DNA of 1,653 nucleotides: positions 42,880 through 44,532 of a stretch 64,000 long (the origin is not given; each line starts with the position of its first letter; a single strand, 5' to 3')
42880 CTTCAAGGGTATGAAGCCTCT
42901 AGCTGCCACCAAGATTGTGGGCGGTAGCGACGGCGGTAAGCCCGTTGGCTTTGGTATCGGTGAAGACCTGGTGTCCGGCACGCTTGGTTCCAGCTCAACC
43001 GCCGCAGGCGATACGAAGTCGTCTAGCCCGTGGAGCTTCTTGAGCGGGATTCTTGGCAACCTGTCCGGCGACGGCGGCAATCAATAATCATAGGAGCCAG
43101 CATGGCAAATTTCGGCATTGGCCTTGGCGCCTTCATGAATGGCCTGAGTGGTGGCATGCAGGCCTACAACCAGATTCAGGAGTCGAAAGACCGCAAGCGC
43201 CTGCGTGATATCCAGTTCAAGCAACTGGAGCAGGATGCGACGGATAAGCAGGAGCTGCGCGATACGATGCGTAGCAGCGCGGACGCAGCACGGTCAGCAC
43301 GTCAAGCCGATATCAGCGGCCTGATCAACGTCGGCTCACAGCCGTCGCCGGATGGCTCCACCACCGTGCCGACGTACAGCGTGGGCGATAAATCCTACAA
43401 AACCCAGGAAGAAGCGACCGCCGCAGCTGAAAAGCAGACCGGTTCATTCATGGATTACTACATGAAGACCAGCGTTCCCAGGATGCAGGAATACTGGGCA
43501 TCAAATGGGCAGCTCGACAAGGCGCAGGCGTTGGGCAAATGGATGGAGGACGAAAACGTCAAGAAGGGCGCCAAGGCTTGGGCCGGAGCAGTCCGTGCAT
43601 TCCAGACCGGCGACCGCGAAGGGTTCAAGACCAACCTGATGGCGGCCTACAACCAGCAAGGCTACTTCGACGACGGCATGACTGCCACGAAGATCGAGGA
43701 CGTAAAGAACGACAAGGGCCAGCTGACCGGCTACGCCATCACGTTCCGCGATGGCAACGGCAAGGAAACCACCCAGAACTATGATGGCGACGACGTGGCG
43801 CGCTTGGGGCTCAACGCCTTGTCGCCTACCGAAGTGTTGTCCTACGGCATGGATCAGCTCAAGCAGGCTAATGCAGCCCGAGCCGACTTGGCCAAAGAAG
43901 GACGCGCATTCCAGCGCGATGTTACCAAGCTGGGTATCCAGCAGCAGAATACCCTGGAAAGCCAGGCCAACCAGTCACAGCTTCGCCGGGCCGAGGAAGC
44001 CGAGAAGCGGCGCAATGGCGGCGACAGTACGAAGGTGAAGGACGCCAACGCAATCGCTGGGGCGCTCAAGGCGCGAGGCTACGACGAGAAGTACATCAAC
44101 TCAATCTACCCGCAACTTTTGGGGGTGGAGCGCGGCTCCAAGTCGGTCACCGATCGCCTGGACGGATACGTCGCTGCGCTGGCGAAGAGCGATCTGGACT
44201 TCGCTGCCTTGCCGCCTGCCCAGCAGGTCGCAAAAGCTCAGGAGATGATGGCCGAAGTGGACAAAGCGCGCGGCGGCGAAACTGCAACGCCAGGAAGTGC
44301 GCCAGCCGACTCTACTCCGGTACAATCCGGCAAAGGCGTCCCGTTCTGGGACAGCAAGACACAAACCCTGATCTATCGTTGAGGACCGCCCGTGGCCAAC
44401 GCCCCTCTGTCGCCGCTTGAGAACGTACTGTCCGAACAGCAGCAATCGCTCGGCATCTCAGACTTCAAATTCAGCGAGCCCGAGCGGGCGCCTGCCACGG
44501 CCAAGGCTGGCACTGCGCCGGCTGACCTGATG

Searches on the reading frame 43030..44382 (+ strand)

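Call 8: search_protein_families(library=pfam, proteins=[window:43030-44382:+], max_evalue=0.01)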
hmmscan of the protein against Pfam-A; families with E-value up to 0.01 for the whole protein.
window:43030-44382:+ (450 aa): 0 families

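Call 9: search_protein_families(library=phrogs, proteins=[window:43030-44382:+], max_evalue=0.001)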
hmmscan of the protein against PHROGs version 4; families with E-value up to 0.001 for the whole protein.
window:43030-44382:+ (450 aa): 1 family
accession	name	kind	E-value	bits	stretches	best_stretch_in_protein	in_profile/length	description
phrog_9667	-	head and packaging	4.3e-117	392.9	1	26-450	1-380/383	virion structural protein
